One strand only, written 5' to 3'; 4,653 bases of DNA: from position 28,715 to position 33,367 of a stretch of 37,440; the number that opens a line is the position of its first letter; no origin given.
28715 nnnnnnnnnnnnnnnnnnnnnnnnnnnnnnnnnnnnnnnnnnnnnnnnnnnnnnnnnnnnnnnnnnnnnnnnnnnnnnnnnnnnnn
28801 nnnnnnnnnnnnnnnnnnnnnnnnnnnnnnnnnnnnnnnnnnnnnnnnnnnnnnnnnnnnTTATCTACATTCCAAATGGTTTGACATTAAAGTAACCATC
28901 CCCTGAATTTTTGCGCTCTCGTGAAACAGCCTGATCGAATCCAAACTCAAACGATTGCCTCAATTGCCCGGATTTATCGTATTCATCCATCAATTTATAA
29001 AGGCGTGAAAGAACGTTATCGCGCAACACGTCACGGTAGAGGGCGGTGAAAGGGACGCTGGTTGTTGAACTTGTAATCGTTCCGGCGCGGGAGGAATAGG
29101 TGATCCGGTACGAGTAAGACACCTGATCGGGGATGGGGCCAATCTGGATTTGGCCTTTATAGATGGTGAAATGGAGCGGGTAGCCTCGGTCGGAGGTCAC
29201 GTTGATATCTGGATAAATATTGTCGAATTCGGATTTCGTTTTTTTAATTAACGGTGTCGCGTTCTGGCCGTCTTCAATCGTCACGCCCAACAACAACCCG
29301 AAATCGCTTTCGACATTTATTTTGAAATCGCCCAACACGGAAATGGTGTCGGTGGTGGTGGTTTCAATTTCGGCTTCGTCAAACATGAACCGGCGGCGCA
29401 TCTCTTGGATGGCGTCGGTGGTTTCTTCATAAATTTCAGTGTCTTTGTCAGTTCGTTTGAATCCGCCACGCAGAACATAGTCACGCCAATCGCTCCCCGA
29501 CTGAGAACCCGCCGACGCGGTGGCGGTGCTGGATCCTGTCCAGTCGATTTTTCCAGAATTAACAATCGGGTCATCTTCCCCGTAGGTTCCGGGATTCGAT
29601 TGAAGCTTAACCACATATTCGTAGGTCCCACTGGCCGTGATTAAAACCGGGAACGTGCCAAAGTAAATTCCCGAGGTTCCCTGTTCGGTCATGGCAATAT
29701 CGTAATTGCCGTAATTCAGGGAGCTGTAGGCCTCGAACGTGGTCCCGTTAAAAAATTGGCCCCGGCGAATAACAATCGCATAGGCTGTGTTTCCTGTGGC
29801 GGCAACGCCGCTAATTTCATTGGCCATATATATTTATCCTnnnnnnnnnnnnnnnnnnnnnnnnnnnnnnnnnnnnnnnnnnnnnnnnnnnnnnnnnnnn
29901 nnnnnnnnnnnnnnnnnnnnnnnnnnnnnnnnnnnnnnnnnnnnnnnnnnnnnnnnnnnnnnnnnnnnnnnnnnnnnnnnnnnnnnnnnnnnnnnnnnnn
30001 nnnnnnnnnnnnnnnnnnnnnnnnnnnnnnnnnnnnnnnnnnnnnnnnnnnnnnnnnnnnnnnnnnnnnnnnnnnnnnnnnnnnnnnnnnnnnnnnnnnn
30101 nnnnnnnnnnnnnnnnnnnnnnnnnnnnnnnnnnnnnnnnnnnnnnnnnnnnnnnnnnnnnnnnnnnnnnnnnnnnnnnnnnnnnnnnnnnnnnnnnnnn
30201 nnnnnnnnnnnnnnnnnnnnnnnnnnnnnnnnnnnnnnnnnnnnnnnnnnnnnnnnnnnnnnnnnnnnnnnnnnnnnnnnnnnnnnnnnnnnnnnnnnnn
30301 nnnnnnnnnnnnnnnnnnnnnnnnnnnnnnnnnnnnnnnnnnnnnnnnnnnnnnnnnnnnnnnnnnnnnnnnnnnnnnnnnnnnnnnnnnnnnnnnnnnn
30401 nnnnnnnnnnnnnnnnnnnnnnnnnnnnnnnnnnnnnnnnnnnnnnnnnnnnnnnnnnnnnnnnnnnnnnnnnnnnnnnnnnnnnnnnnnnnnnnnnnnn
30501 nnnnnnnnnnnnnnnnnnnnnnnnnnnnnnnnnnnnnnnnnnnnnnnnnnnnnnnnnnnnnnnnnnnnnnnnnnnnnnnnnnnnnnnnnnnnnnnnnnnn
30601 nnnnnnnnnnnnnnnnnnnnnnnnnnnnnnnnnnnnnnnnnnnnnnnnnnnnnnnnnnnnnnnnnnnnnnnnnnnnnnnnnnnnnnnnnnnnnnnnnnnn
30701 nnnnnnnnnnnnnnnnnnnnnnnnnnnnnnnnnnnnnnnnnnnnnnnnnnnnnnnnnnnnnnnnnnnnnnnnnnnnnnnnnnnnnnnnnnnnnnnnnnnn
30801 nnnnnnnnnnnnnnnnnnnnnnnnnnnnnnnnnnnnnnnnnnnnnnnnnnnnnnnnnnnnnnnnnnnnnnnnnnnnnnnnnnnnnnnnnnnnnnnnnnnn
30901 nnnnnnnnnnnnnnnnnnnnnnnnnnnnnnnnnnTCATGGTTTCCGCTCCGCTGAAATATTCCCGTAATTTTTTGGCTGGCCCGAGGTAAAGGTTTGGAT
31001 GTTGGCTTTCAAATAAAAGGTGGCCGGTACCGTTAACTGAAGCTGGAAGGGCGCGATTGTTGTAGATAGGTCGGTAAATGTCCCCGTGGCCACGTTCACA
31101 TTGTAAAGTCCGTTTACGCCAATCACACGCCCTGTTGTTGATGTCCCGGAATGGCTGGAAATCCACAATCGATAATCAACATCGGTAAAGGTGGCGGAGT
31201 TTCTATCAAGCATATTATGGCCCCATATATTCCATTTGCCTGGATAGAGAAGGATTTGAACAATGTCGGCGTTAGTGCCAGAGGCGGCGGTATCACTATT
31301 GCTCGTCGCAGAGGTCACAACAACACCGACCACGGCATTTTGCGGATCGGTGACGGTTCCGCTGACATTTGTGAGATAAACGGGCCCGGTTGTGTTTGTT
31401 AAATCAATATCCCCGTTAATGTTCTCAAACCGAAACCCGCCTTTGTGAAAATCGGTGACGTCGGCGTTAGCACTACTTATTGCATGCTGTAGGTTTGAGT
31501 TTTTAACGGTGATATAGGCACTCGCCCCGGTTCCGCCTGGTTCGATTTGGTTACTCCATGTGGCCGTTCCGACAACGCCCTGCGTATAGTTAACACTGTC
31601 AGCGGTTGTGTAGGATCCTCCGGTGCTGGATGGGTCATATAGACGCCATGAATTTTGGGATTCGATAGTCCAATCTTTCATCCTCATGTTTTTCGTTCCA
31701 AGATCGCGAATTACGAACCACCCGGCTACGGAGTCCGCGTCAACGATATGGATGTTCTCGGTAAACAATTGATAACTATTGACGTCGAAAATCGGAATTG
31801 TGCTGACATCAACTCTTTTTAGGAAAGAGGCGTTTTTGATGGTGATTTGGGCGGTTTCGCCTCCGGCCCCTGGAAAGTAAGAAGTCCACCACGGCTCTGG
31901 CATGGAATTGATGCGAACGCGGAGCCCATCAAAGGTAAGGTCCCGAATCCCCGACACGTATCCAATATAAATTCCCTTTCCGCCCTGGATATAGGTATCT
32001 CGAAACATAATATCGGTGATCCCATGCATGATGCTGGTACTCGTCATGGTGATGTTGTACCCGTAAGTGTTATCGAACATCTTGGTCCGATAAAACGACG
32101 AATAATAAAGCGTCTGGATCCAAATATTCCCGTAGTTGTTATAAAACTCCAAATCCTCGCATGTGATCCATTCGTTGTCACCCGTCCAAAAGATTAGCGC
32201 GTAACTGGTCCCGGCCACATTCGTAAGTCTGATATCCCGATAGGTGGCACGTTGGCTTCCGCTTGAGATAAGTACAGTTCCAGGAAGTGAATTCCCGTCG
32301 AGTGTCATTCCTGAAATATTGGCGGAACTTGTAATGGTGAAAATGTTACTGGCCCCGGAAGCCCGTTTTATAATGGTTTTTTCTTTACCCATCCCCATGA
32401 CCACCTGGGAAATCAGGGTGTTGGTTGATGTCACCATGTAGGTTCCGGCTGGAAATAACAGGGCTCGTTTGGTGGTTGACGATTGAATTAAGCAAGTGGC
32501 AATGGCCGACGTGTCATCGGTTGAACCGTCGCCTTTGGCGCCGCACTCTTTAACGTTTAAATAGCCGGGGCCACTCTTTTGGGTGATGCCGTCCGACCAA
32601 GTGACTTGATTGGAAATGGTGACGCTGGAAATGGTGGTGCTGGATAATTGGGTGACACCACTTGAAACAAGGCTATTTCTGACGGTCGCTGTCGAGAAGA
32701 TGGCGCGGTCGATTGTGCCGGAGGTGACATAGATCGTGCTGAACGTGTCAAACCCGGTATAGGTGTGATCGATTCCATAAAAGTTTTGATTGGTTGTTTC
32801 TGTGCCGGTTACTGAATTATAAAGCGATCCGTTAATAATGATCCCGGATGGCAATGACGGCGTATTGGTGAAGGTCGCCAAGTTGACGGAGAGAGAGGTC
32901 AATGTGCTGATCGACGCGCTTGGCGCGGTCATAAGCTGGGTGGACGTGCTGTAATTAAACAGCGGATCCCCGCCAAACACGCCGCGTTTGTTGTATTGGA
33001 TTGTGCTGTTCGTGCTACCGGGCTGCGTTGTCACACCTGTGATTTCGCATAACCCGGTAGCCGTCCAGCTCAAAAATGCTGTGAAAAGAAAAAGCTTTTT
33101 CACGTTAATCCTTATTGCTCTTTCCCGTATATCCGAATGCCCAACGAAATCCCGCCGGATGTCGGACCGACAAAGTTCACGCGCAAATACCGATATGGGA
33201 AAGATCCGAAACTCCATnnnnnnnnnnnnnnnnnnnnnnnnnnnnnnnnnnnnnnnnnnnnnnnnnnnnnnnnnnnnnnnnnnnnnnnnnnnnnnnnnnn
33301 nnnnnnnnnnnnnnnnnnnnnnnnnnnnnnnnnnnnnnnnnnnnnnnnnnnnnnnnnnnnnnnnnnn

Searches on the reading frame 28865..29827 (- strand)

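Call 54: search_protein_families(library=pfam, max_evalue=0.001, proteins=[window:28865-29827:-])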
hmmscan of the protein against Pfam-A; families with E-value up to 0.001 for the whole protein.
window:28865-29827:- (320 aa): 1 family
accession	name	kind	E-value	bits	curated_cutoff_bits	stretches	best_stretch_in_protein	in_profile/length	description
PF24175.2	SU10_adaptor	-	6.3e-11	43.5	27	1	137-304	24-184/194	SU10 adaptor protein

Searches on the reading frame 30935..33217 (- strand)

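Call 54: search_protein_families(library=pfam, max_evalue=0.001, proteins=[window:30935-33217:-])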
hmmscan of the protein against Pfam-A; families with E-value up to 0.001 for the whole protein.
window:30935-33217:- (760 aa): 1 family
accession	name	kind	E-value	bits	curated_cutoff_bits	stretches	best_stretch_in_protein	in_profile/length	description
PF12708.12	Pect-lyase_RHGA_epim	-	5.1e-14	53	27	1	220-437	2-191/213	Rhamnogalacturonase A/epimerase, pectate lyase-like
